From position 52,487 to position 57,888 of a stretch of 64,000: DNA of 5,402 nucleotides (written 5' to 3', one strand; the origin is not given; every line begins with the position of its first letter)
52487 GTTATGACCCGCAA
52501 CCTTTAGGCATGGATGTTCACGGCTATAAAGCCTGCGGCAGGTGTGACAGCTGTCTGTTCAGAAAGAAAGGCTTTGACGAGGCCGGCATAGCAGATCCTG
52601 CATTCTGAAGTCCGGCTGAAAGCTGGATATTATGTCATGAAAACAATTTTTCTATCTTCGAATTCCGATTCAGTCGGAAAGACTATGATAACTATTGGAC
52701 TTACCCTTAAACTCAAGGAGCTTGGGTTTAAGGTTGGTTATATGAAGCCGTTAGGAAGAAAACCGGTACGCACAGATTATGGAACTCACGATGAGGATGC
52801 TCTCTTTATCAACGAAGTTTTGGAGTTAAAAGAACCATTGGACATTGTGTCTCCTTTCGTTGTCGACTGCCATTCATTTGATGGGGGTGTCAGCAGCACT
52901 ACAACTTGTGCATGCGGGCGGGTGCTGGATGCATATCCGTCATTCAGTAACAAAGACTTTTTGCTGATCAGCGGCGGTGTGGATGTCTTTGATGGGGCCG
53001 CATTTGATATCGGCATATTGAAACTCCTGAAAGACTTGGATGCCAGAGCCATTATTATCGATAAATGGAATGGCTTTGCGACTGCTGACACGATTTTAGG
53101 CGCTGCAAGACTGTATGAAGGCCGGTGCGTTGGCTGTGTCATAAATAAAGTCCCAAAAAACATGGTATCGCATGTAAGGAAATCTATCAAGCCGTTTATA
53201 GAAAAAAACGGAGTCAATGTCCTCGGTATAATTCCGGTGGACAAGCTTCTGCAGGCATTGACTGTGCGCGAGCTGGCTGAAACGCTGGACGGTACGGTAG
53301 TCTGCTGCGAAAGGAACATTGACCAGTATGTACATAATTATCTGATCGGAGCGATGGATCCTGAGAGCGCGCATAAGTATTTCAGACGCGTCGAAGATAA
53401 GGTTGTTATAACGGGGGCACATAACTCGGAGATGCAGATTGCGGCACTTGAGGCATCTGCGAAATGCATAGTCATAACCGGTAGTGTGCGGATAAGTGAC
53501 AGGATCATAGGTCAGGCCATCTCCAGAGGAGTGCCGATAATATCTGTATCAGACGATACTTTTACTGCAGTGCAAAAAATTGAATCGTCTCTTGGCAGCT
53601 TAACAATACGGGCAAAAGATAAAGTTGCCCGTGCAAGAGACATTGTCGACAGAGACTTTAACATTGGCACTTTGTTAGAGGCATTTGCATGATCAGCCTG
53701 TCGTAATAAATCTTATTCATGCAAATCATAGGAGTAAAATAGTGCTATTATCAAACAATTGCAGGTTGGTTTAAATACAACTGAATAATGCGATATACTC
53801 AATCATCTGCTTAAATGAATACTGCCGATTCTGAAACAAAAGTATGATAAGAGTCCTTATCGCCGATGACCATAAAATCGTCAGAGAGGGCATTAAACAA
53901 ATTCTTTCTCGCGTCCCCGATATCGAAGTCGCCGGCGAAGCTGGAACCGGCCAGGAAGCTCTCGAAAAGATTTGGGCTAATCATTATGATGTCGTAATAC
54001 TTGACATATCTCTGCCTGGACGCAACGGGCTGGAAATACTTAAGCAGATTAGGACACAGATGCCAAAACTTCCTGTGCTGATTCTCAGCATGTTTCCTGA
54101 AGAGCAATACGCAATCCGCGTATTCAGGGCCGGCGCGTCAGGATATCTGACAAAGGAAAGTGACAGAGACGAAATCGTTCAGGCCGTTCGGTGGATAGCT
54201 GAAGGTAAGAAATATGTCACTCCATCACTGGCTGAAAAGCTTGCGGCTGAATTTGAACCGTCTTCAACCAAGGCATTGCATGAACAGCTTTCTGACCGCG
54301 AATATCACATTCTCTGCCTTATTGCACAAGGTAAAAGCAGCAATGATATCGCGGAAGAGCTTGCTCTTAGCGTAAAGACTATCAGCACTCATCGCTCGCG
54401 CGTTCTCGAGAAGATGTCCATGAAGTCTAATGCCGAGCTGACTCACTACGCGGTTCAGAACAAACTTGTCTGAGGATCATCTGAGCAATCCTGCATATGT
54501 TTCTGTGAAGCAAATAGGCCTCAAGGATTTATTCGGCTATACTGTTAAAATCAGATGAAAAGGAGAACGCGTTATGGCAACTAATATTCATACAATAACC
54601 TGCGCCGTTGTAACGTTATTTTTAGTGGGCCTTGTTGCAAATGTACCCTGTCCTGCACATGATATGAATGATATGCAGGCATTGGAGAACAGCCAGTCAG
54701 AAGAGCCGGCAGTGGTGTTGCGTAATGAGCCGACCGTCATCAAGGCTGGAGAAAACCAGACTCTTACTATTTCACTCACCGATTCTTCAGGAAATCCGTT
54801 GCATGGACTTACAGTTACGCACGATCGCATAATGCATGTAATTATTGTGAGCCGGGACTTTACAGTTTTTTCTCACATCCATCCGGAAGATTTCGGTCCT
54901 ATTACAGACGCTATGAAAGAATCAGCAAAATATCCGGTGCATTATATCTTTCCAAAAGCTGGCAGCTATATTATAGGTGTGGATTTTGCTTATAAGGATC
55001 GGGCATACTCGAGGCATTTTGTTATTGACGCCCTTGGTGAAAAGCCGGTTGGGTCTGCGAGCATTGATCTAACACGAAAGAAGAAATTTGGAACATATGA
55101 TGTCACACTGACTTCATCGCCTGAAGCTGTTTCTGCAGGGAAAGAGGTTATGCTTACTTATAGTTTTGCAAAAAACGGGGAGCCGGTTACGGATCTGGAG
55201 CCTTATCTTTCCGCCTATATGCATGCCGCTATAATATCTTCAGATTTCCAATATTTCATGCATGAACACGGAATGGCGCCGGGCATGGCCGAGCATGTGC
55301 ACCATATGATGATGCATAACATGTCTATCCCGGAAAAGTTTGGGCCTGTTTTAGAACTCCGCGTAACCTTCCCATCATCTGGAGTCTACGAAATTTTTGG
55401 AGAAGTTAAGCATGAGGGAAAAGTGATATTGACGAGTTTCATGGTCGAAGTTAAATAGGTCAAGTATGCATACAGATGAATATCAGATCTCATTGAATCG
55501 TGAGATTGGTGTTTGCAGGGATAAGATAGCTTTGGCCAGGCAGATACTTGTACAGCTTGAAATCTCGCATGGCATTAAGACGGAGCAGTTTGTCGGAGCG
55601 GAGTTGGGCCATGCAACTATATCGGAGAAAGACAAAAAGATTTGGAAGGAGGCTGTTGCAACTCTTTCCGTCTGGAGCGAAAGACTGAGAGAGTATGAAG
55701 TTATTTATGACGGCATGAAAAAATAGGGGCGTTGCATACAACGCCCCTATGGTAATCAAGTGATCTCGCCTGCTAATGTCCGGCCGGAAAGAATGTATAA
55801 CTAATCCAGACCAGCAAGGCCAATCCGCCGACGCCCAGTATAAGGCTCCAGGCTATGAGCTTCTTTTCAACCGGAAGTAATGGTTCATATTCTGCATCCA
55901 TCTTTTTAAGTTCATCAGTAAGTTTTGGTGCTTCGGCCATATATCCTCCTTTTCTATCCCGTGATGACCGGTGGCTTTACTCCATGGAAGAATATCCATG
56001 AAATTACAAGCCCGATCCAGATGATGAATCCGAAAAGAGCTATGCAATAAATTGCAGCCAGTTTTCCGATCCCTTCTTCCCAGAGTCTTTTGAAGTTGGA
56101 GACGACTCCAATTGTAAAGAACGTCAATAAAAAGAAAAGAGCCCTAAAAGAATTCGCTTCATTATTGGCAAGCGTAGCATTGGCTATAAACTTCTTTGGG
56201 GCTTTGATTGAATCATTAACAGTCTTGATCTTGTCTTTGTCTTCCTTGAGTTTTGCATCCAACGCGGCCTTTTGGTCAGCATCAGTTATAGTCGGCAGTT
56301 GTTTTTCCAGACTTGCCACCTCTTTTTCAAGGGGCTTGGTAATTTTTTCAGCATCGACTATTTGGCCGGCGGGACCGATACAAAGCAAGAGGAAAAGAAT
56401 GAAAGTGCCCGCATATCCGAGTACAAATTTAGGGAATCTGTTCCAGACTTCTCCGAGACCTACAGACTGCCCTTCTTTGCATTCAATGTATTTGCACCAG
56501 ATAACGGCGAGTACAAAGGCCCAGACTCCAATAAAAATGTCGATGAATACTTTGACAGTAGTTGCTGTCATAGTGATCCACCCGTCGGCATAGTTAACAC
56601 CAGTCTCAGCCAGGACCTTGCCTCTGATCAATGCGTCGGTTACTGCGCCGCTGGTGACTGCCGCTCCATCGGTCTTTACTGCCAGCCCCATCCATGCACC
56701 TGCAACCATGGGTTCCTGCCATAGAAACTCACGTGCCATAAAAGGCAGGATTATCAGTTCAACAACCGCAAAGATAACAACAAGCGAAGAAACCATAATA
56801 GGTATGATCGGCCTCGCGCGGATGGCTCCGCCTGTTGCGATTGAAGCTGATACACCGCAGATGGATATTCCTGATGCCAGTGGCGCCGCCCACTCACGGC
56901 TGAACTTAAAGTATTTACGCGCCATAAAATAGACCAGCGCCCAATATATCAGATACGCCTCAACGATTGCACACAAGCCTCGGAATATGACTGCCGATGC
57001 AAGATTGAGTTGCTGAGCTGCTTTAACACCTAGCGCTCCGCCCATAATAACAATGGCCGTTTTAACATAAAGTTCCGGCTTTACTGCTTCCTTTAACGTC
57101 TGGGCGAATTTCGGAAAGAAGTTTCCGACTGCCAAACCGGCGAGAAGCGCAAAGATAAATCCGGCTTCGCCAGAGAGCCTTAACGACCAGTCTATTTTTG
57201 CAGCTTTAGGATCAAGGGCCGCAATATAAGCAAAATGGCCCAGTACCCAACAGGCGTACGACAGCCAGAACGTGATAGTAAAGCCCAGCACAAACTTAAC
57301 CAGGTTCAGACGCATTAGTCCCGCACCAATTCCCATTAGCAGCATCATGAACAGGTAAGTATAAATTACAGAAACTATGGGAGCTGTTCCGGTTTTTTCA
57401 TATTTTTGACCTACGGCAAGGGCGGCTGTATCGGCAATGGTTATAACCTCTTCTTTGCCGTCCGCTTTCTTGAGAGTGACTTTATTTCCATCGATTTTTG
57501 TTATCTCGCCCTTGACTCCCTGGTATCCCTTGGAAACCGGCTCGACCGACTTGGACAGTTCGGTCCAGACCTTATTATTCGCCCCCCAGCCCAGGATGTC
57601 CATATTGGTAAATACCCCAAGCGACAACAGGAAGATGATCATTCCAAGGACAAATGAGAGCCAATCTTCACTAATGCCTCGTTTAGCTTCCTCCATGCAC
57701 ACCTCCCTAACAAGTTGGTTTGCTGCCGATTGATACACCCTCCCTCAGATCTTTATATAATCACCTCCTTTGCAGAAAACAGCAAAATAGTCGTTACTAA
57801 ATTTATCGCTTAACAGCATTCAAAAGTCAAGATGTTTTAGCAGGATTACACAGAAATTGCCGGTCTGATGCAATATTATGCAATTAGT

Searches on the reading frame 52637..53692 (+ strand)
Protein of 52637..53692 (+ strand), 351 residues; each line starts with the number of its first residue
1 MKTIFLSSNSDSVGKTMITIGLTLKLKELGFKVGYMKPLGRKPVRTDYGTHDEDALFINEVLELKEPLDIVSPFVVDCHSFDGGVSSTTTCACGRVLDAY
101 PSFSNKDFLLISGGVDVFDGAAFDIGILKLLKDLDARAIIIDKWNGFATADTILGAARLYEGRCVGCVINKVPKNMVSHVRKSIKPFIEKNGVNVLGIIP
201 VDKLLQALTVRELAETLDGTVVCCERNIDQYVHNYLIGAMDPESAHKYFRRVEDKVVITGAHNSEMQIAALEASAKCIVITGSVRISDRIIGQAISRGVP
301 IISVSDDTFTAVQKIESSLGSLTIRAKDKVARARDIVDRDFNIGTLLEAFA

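Call 12: find_encoding_contigs(protein=window:52637-53692:+, flank=10000, max_places=1)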
Protein window:52637-53692:+ (351 aa): 6 contigs read that carry it; 1 place shown.
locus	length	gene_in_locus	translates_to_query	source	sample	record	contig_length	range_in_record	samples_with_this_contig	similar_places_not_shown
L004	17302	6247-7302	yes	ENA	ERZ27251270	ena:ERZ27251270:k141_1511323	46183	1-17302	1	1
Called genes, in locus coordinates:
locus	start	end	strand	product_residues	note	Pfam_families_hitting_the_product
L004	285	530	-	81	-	PF01206:TusA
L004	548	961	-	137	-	PF02635:DsrE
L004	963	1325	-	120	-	PF02635:DsrE (weak)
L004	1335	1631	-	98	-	PF04077:DsrH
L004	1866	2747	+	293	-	PF12146:Hydrolase_4 (faint), PF02089:Palm_thioest (weak), PF07819:PGAP1 (weak), PF24096:DUF7379 (faint)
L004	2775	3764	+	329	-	PF01380:SIS, PF00571:CBS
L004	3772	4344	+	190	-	PF00702:Hydrolase, PF13419:HAD_2 (weak), PF08282:Hydrolase_3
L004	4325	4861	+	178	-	PF01066:CDP-OH_P_transf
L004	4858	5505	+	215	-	PF02660:G3P_acyltransf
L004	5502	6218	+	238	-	PF00733:Asn_synthase, PF06508:QueC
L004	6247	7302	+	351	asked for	PF01656:CbiA (faint), PF13500:AAA_26, PF07085:DRTGG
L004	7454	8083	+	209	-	PF00072:Response_reg, PF00196:GerE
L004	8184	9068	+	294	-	PF13115:YtkA (faint)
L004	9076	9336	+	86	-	-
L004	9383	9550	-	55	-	-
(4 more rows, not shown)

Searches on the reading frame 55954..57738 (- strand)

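Call 78: search_protein_families(library=ncbifam, proteins=[window:55954-57738:-], max_evalue=0.00001)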
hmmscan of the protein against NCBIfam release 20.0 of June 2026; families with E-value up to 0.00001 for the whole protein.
window:55954-57738:- (594 aa): 1 family
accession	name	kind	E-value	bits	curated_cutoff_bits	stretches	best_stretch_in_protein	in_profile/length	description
TIGR00698.1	TIGR00698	subfamily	8.1e-10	38.4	232.6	1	178-372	19-210/335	YeiH family putative sulfate export transporter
